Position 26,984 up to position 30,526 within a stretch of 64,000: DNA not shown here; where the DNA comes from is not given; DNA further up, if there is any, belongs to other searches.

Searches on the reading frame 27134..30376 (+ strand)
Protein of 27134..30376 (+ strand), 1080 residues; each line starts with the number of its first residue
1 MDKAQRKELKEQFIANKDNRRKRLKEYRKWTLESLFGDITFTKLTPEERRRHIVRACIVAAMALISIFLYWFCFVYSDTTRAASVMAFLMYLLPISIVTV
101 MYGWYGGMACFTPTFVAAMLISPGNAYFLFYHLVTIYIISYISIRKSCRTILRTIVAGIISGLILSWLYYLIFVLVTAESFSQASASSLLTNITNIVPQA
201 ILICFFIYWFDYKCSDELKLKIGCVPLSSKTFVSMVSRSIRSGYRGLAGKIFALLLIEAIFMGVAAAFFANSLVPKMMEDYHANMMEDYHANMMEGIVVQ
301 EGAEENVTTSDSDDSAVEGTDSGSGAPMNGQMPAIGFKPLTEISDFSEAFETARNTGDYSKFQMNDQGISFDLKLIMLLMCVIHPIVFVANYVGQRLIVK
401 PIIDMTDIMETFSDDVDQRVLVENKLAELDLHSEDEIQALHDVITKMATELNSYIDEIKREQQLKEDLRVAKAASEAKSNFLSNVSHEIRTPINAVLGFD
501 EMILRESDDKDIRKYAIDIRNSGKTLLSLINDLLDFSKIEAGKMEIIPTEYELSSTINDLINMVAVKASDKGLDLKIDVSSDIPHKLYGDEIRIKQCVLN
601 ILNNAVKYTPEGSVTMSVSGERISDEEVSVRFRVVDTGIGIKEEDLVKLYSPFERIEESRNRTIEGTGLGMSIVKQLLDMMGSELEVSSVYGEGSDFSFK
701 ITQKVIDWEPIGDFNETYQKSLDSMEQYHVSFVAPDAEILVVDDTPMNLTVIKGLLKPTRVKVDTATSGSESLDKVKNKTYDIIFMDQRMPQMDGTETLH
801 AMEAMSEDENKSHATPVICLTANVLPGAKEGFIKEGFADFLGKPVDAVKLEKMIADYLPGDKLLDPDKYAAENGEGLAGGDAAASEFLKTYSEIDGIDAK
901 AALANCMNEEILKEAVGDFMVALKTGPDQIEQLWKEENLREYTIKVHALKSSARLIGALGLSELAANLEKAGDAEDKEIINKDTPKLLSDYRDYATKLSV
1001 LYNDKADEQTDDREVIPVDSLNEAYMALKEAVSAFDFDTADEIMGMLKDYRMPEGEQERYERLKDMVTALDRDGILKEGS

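Call 70: search_protein_families(library=pfam, proteins=[window:27134-30376:+], max_evalue=0.00001)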
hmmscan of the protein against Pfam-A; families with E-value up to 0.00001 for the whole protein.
window:27134-30376:+ (1080 aa): 4 families
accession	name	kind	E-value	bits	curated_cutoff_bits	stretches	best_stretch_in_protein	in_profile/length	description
PF02518.31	HATPase_c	-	4.7e-25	88.6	26.4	1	589-702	1-108/111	Histidine kinase-, DNA gyrase B-, and HSP90-like ATPase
PF00072.30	Response_reg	-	7e-22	78.1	30.2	1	739-854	1-110/111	Response regulator receiver domain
PF00512.31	HisKA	-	8.2e-18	64.7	26.9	1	477-542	1-66/66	His Kinase A (phospho-acceptor) domain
PF01627.28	Hpt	-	7.5e-06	26.5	24.6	0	928-973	15-64/84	Hpt domain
